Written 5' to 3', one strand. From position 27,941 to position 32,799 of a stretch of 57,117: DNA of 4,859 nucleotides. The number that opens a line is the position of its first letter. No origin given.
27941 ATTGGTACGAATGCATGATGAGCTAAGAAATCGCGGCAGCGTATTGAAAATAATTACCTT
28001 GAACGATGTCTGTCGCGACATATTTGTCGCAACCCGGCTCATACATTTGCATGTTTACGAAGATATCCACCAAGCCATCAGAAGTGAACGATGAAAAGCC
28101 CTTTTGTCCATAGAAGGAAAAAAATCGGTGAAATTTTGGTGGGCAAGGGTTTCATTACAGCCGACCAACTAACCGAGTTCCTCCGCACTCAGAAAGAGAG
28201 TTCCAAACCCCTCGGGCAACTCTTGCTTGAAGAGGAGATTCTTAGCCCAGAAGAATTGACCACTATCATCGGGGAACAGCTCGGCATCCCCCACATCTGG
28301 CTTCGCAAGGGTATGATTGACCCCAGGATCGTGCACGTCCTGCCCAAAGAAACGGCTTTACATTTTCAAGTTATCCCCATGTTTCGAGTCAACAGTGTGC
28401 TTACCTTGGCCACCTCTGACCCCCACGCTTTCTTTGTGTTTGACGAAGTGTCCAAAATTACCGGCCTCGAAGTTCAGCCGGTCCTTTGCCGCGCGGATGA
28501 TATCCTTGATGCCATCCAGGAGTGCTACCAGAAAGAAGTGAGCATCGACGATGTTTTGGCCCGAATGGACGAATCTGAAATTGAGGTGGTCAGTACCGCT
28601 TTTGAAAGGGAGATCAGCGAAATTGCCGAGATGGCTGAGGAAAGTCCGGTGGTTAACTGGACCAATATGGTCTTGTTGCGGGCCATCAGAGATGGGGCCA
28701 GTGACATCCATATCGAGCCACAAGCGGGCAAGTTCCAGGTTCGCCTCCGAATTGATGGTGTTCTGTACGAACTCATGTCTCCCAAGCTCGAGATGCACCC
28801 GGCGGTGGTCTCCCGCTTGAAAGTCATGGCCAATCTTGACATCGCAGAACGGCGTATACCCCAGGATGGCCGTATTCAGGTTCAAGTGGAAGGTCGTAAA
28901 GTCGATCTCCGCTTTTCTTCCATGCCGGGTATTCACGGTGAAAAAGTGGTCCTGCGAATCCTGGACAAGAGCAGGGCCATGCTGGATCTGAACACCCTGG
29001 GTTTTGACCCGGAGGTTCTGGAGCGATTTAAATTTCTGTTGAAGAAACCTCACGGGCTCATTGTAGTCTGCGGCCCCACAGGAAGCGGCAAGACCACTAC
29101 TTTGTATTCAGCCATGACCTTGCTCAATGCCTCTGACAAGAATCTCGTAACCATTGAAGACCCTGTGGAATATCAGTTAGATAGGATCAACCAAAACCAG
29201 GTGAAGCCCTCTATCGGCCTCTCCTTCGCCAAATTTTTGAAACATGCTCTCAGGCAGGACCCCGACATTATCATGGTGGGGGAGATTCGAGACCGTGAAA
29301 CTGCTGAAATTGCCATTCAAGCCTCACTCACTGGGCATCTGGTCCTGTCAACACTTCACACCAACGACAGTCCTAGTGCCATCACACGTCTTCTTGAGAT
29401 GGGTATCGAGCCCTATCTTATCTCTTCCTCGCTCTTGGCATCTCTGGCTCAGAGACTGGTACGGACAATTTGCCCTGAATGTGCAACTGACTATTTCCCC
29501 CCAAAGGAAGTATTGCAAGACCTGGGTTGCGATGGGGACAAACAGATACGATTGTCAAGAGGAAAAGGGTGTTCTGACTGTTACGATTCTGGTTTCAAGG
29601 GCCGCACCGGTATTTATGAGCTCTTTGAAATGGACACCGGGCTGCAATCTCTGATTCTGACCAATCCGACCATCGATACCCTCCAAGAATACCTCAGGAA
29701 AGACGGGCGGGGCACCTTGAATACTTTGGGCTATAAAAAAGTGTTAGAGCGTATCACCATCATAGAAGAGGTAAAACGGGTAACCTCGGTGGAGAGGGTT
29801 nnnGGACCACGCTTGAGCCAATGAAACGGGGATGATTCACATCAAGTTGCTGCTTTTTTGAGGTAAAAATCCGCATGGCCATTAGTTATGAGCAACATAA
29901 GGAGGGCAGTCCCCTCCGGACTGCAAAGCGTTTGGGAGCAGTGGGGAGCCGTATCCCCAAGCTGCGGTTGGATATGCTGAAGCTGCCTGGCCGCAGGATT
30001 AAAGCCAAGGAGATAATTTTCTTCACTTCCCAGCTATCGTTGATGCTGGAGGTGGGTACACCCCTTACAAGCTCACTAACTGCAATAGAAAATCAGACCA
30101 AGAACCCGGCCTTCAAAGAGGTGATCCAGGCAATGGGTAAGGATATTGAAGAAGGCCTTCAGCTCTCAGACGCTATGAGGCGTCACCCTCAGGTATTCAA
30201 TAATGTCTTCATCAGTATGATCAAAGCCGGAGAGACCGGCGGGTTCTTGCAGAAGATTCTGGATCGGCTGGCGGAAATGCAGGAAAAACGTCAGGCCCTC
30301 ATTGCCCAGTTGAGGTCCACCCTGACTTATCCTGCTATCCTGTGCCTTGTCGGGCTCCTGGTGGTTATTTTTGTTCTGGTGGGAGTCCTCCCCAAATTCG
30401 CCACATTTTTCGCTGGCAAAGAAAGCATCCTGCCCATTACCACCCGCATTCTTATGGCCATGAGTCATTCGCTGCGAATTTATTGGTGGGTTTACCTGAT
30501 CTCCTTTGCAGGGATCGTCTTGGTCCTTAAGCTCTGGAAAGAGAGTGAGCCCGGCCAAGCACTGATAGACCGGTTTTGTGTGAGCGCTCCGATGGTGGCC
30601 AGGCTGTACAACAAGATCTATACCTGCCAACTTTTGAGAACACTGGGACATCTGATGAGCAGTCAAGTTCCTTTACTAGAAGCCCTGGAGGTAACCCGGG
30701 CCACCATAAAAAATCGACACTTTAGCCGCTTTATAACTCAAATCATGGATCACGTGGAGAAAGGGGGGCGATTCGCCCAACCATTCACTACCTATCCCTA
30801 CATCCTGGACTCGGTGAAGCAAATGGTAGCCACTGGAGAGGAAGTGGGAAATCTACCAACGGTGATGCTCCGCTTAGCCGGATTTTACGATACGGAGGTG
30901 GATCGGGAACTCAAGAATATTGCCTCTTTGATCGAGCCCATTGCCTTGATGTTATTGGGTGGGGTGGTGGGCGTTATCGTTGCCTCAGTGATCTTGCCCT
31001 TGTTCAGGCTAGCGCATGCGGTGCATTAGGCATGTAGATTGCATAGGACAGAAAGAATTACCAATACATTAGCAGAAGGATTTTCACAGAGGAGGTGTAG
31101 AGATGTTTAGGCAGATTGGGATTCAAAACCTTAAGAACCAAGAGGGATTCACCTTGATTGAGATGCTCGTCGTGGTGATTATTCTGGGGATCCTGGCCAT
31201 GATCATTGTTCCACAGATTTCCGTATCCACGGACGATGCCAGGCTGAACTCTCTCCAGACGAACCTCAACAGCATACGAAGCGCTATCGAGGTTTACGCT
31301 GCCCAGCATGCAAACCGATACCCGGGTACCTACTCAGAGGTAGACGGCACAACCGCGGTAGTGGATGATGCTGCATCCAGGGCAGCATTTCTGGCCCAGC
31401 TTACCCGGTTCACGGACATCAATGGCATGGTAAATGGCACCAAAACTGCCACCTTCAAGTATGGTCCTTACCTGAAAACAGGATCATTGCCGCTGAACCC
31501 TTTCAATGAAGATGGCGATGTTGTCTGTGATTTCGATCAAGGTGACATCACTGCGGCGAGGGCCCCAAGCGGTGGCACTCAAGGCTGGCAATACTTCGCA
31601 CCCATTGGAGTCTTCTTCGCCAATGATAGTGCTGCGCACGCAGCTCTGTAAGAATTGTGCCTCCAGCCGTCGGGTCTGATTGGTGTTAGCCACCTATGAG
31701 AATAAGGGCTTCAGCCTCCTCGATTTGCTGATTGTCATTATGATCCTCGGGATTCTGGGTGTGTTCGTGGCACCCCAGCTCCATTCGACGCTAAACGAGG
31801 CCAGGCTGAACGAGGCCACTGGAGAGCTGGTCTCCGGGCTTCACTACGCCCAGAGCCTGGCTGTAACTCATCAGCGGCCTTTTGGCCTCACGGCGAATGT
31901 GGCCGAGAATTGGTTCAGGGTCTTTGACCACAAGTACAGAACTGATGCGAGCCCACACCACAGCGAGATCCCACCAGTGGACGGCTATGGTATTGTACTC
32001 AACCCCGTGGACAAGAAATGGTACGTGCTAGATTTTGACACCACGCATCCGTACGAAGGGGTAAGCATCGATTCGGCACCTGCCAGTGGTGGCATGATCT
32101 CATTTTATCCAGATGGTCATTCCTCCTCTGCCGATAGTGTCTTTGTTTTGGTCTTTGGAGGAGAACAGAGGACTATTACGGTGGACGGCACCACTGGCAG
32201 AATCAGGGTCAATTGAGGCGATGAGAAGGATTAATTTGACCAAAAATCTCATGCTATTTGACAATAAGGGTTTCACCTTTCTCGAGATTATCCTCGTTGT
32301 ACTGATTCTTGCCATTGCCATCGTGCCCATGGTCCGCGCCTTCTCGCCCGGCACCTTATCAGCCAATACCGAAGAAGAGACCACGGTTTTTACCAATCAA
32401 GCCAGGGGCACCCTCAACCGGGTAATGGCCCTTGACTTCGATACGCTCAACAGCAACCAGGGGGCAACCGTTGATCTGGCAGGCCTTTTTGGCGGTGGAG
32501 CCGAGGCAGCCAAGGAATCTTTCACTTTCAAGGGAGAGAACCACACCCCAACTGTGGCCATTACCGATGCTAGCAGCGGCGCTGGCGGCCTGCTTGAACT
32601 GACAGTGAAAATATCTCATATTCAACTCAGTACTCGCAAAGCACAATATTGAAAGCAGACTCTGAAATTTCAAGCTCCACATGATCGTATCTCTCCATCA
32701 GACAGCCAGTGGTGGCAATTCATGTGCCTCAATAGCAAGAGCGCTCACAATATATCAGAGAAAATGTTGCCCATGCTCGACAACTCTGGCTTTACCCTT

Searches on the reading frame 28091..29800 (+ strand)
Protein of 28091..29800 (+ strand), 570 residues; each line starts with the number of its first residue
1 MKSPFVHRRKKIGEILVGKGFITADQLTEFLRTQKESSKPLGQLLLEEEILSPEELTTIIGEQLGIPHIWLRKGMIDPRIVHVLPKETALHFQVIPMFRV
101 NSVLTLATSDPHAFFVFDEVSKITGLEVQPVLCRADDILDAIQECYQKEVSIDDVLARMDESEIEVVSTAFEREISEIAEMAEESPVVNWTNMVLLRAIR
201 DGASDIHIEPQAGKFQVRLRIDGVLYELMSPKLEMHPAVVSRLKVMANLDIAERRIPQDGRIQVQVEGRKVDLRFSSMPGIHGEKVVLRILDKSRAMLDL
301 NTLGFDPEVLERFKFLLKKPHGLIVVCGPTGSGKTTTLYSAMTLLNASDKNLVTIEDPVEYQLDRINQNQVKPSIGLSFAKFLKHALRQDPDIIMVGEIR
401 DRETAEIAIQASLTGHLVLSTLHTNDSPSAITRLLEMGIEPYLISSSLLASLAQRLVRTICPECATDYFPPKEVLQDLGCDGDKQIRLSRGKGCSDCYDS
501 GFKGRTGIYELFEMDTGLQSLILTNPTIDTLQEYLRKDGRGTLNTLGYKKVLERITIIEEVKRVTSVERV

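Call 4: search_protein_families(library=ncbifam, proteins=[window:28091-29800:+], max_evalue=0.1)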
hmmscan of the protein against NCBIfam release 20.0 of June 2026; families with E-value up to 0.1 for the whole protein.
window:28091-29800:+ (570 aa): 36 families (the best 25 are shown)
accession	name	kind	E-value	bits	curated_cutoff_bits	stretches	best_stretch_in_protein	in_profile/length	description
TIGR02538.1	type_IV_pilB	equivalog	4.4e-178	593.4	675.65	1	11-566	1-563/564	type IV-A pilus assembly ATPase PilB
TIGR02533.1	type_II_gspE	equivalog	1.2e-175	584.9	630.25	1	82-565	2-486/486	type II secretion system ATPase GspE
NF007755.0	PRK10436.1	equivalog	1.5e-134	449.2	617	1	134-568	37-462/465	type II secretion system protein GspE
NF053534.1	T4PilAsmATPsTfpB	equivalog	1.4e-133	446.3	850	1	50-565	62-582/584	type IV pilus assembly ATPase TfpB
NF041000.1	ATPase_ComGA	equivalog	1.6e-77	260.1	300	1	194-458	3-266/267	competence type IV pilus ATPase ComGA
TIGR01420.1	pilT_fam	subfamily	4e-50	171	319.1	1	195-458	6-269/343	PilT/PilU family type 4a pilus ATPase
TIGR02525.1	plasmid_TraJ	equivalog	4.2e-30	104.9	368.3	1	286-437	120-272/372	plasmid transfer ATPase TraJ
NF058587.1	archaellum_moto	equivalog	4.8e-20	71.8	550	1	323-437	277-396/527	archaellum flagellar ATPase motor FlaI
TIGR02524.1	dot_icm_DotB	equivalog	1.3e-18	67.3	463.3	1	321-435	134-257/358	Dot/Icm type IV secretion system ATPase DotB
TIGR02788.1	VirB11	equivalog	2.4e-16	59.6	249.95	1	324-438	147-266/308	P-type DNA transfer ATPase VirB11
TIGR02782.1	TrbB_P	equivalog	2.6e-16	59.8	304.55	1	323-436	138-254/303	P-type conjugative transfer ATPase TrbB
NF008411.1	PRK11234.1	equivalog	1.1e-15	57.1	1170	1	8-154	480-625/723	cyclic di-3',5'-guanylate-activated glycosyltransferase NfrB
NF012033.0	PRK15489.1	equivalog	5.5e-15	54.6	537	1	6-148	487-629/703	glycosyl transferase family protein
NF010469.0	PRK13894.1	subfamily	5.6e-15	55.5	508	1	321-435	149-265/320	conjugal transfer ATPase TrbB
NF010407.0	PRK13833.1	subfamily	2.2e-14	53.6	499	1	324-437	147-262/323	conjugal transfer protein TrbB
NF053729.1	c-di-GMP_motif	domain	4.9e-14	51.9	38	1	11-63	1-53/53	cyclic di-GMP-binding domain-containing protein, MshE-related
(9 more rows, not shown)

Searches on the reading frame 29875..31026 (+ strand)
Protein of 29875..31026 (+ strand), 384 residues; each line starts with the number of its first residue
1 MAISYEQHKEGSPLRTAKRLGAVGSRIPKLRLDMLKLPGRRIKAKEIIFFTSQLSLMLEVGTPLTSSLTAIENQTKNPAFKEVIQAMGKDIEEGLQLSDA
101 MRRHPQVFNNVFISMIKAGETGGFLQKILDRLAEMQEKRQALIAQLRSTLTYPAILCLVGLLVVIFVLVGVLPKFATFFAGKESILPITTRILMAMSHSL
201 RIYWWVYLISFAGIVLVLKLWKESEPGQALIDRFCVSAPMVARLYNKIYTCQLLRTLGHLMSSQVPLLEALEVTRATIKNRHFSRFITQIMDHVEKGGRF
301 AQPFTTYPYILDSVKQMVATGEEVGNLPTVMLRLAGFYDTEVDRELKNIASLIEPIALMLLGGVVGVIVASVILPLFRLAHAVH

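Call 4: search_protein_families(library=ncbifam, proteins=[window:29875-31026:+], max_evalue=0.1)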
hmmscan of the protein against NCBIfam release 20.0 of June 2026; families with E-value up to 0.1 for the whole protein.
window:29875-31026:+ (384 aa): 7 families
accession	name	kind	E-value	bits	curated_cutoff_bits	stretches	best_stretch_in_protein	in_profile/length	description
TIGR02120.1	GspF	equivalog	4.8e-90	302.7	424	1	36-382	54-400/401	type II secretion system inner membrane protein GspF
NF052607.1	T4PiliAsmPilCThrm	equivalog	6.7e-80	269.1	700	1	37-379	58-400/406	type IV pilus assembly protein PilC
NF052606.1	T4PiliAsmPilCMyx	equivalog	1.9e-78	264.2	700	1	34-384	68-419/419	type IV pilus assembly protein PilC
NF007861.0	PRK10573.1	equivalog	2.3e-64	218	401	1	38-383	52-398/401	protein transport protein HofC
NF047826.1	T3SSXpsF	equivalog_domain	2.2e-57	194.7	650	1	40-383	61-404/405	type II secretion system protein XpsF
NF041012.2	T4P_ComGB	equivalog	3.5e-37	128.5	240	1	48-379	4-330/332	competence type IV pilus assembly protein ComGB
NF008875.0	PRK11911.1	equivalog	0.016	15.2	274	1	38-92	44-97/140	flagellar basal body rod modification protein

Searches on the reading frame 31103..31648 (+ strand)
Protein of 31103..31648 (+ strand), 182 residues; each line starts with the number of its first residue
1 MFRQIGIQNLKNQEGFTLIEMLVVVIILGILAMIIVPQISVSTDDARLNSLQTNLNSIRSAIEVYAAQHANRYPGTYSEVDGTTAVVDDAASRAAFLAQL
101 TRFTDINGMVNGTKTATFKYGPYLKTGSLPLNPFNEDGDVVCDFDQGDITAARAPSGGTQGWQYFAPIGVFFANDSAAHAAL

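Call 3: search_protein_families(library=pfam, proteins=[window:31103-31648:+], max_evalue=0.1)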
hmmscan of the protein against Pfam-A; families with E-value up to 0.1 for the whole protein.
window:31103-31648:+ (182 aa): 2 families
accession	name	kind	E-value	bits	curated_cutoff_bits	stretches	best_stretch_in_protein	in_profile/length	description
PF07963.17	N_methyl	-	1.1e-08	34.7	21.2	1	11-35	2-26/27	Prokaryotic N-terminal methylation motif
PF08334.16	T2SSG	-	0.057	13.9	21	0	42-77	5-39/108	Type II secretion system (T2SS), protein G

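Call 4: search_protein_families(library=ncbifam, proteins=[window:31103-31648:+], max_evalue=0.1)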
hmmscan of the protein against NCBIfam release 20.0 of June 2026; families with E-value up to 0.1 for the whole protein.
window:31103-31648:+ (182 aa): 18 families
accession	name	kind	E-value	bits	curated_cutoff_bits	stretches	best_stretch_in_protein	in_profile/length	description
TIGR01710.1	typeII_sec_gspG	equivalog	9.1e-14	51.6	88.85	1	15-76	2-62/134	type II secretion system major pseudopilin GspG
NF040999.1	pilin_ComGC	equivalog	1.8e-11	44.1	75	1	13-78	1-64/84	competence type IV pilus major pilin ComGC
TIGR02532.1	IV_pilin_GFxxxE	domain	9.3e-08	31.6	16.3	1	13-35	1-23/24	prepilin-type N-terminal cleavage/methylation domain-containing protein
NF007862.0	PRK10574.1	equivalog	1.6e-07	31.5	138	1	11-71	2-62/145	prepilin peptidase-dependent pilin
NF041013.1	T4P_ComGE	equivalog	2.1e-07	30.9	49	1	11-71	1-63/83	competence type IV pilus minor pilin ComGE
NF041775.1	typeIV_PilA_Myxo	equivalog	1.2e-06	28.7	400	1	13-68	10-65/214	type IV pilin protein PilA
TIGR01708.2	typeII_sec_gspH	equivalog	1.2e-06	28.6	80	1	13-68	1-55/169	type II secretion system minor pseudopilin GspH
NF040982.1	ComGD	equivalog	0.00012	22.5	70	1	13-43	1-31/139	competence type IV pilus minor pilin ComGD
TIGR02596.1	TIGR02596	subfamily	0.00016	21.9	70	1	16-65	1-50/196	Verru_Chthon cassette protein D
NF007800.0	PRK10506.1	equivalog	0.00083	19.2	158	1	9-49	4-44/163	prepilin peptidase-dependent protein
TIGR02523.1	type_IV_pilV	equivalog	0.0017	18.9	52.2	1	13-69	1-65/139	type IV pilus modification protein PilV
TIGR02599.1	TIGR02599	subfamily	0.0018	17.6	256.5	1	15-64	1-48/361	Verru_Chthon cassette protein C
NF038303.1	EPS_HpsB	equivalog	0.0032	17.5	150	1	13-44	2-33/211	hormogonium polysaccharide secretion pseudopilin HpsB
NF041002.1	pilin_ComGF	equivalog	0.0039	17.4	80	1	13-46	1-34/139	competence type IV pilus minor pilin ComGF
NF038304.1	EPS_HpsC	equivalog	0.0092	15.6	200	1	9-39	16-43/318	hormogonium polysaccharide secretion pseudopilin HpsC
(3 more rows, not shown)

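Call 66: search_solved_structures(query=window:31103-31648:+, max_evalue=0.01)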
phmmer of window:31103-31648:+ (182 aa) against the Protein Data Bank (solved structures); distinct sequences matched with E-value up to 0.01: 17.
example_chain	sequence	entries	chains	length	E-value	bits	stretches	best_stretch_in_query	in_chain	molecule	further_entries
9egp_A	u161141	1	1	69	1.8e-10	44.3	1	7-70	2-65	Geopilin domain 1 protein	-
7tgg_A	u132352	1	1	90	5.2e-10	42.8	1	6-68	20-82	Geopilin domain 1 protein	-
9lab_B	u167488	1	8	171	9.4e-08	35.4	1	10-88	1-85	MSHA major pilin subunit MshA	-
5wda_A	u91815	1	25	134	1.3e-06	31.7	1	16-79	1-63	General secretion pathway protein G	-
2m7g_A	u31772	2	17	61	3.5e-06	30.3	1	16-68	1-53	Geopilin domain 1 protein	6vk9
8pfb_G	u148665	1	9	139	9.6e-06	28.9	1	16-68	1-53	Type IV pilin PilE1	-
8qqj_J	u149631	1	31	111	0.0002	24.6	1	16-70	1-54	Type IV narrow pilus major component PilA5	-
6xxe_A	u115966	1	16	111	0.00027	24.2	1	16-68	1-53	Uncharacterized protein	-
8tj2_C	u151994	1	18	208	0.00028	24.1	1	16-76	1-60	Type IV major pilin protein PilA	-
1oqw_A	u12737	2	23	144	0.00036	23.8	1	16-147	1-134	Fimbrial protein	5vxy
5kua_A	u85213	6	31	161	0.00096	22.4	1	16-85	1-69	pilin | Neisseria meningitidis PilE variant SB-GATDH | Neisseria meningitidis PilE, SB-DATDH variant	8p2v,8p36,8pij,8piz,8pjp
9laa_A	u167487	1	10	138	0.0011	22.2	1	10-39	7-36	Type IV pilin protein PilA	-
8p3b_A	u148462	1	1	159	0.0013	21.9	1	16-84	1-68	Fimbrial protein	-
8tob_GA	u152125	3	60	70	0.0027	20.9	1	17-64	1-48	Fimbrial protein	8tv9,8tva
8tum_e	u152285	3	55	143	0.0065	19.7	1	16-66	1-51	Type IV major pilin protein PilA | Pilin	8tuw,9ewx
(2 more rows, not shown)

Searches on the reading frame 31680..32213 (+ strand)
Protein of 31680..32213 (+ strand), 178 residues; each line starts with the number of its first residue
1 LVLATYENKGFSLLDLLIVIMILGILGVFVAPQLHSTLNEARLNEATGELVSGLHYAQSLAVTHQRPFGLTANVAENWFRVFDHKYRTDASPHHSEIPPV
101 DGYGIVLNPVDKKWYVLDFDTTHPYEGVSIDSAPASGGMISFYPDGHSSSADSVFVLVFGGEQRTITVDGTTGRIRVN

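Call 3: search_protein_families(library=pfam, proteins=[window:31680-32213:+], max_evalue=0.1)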
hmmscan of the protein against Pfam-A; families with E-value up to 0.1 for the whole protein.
window:31680-32213:+ (178 aa): 2 families
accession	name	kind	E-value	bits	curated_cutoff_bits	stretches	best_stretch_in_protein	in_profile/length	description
PF12019.13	GspH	-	2.2e-06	28.6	21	1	46-171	1-107/108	Type II transport protein GspH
PF07963.17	N_methyl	-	0.0022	17.9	21.2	1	8-30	4-26/27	Prokaryotic N-terminal methylation motif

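Call 4: search_protein_families(library=ncbifam, proteins=[window:31680-32213:+], max_evalue=0.1)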
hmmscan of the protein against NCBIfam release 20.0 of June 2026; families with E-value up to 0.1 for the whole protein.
window:31680-32213:+ (178 aa): 11 families
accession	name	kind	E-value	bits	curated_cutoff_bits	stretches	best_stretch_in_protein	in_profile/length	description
TIGR01708.2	typeII_sec_gspH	equivalog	5.7e-08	32.9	80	1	9-84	2-77/169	type II secretion system minor pseudopilin GspH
NF047827.1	T3SSXpsH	equivalog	1.5e-07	31.3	160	1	9-68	1-60/145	type II secretion system protein XpsH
TIGR01710.1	typeII_sec_gspG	equivalog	3.2e-07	30.4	88.85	1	9-50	1-42/134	type II secretion system major pseudopilin GspG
NF040982.1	ComGD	equivalog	1.8e-06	28.4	70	1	8-94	1-86/139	competence type IV pilus minor pilin ComGD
TIGR02596.1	TIGR02596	subfamily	1.8e-05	24.9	70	1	11-69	1-59/196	Verru_Chthon cassette protein D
NF007800.0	PRK10506.1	equivalog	0.00024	21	158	1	7-90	7-91/163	prepilin peptidase-dependent protein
NF041013.1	T4P_ComGE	equivalog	0.00067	19.7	49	1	7-66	2-61/83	competence type IV pilus minor pilin ComGE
TIGR02532.1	IV_pilin_GFxxxE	domain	0.002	17.9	16.3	1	9-30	2-23/24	prepilin-type N-terminal cleavage/methylation domain-containing protein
NF041775.1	typeIV_PilA_Myxo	equivalog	0.0028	17.6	400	1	7-51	9-53/214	type IV pilin protein PilA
NF007862.0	PRK10574.1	equivalog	0.0056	16.8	138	1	7-45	3-41/145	prepilin peptidase-dependent pilin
NF040999.1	pilin_ComGC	equivalog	0.0065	16.6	75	1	9-37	2-30/84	competence type IV pilus major pilin ComGC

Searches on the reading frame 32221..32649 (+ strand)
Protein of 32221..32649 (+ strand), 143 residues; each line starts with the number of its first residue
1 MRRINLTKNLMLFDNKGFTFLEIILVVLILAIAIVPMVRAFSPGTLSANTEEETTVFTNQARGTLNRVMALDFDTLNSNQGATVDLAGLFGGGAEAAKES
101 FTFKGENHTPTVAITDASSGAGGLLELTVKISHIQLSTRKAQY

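Call 3: search_protein_families(library=pfam, proteins=[window:32221-32649:+], max_evalue=0.1)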
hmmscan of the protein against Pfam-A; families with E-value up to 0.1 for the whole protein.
window:32221-32649:+ (143 aa): 2 families
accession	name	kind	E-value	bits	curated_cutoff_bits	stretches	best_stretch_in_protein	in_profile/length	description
PF07963.17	N_methyl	-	0.00018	21.4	21.2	1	15-35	4-24/27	Prokaryotic N-terminal methylation motif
PF20501.3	MbhE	-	0.014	15.9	27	1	9-50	52-93/98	MBH, subunit E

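Call 4: search_protein_families(library=ncbifam, proteins=[window:32221-32649:+], max_evalue=0.1)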
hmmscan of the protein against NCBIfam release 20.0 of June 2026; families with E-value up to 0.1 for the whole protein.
window:32221-32649:+ (143 aa): 6 families
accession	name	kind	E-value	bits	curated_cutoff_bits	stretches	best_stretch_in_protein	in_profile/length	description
TIGR02532.1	IV_pilin_GFxxxE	domain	0.00035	20.3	16.3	1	16-34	2-20/24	prepilin-type N-terminal cleavage/methylation domain-containing protein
TIGR01708.2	typeII_sec_gspH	equivalog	0.0035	17.4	80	1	16-42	2-28/169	type II secretion system minor pseudopilin GspH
NF041002.1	pilin_ComGF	equivalog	0.05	13.8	80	1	15-68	1-59/139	competence type IV pilus minor pilin ComGF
NF040999.1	pilin_ComGC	equivalog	0.061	13.5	75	1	16-36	2-22/84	competence type IV pilus major pilin ComGC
TIGR01710.1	typeII_sec_gspG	equivalog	0.066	13.2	88.85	1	16-35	1-20/134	type II secretion system major pseudopilin GspG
NF040982.1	ComGD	equivalog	0.078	13.4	70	0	15-46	1-31/139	competence type IV pilus minor pilin ComGD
